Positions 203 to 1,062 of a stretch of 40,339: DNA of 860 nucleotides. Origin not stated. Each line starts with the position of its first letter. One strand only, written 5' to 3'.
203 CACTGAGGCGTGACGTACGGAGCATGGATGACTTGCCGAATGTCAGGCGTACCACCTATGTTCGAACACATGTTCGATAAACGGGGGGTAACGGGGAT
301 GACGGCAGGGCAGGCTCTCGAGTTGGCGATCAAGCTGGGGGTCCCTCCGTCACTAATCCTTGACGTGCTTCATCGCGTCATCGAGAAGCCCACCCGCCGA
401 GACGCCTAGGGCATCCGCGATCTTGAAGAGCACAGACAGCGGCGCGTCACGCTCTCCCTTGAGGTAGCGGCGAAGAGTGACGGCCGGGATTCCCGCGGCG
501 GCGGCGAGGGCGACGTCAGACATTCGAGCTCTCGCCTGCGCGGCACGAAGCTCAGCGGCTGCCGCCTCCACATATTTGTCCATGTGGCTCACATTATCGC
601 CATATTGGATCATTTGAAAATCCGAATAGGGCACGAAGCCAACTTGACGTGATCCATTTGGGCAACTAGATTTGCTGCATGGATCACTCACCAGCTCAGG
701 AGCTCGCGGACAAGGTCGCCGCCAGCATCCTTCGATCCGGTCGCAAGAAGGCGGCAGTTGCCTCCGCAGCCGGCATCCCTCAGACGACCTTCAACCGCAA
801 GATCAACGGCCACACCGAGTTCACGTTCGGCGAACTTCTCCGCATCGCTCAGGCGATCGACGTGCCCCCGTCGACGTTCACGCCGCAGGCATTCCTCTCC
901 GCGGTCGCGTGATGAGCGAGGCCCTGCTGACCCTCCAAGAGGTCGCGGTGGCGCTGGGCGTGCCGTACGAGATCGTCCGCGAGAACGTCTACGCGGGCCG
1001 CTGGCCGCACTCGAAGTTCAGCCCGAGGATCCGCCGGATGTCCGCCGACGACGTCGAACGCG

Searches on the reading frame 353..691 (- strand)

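Call 37: search_protein_families(library=pfam, proteins=[window:353-691:-], max_evalue=0.01)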
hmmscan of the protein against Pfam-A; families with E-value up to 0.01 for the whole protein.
window:353-691:- (112 aa): 4 families
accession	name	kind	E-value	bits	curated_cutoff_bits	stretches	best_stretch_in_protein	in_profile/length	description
PF01381.28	HTH_3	-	2.8e-09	37.3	23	1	57-100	10-53/55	Helix-turn-helix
PF13560.12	HTH_31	-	1.3e-07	32.3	27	1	45-98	3-57/64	Helix-turn-helix domain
PF13443.12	HTH_26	-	8.2e-06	26.4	22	1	53-104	7-59/63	Cro/C1-type HTH DNA-binding domain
PF20432.4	Xre-like-HTH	-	0.0091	16.7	25.8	0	48-85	15-50/63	Antitoxin Xre-like helix-turn-helix domain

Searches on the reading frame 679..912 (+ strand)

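Call 37: search_protein_families(library=pfam, proteins=[window:679-912:+], max_evalue=0.01)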
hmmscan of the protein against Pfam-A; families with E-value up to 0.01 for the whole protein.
window:679-912:+ (77 aa): 4 families
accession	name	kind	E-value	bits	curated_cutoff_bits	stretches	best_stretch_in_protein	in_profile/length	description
PF13443.12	HTH_26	-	2e-05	25.2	22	1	23-65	12-55/63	Cro/C1-type HTH DNA-binding domain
PF01381.28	HTH_3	-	0.0001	22.7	23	1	21-66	9-54/55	Helix-turn-helix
PF13560.12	HTH_31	-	0.00022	21.9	27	1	19-65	12-59/64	Helix-turn-helix domain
PF08667.16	BetR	-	0.0005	20.6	21.6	1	20-66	21-67/148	BetR domain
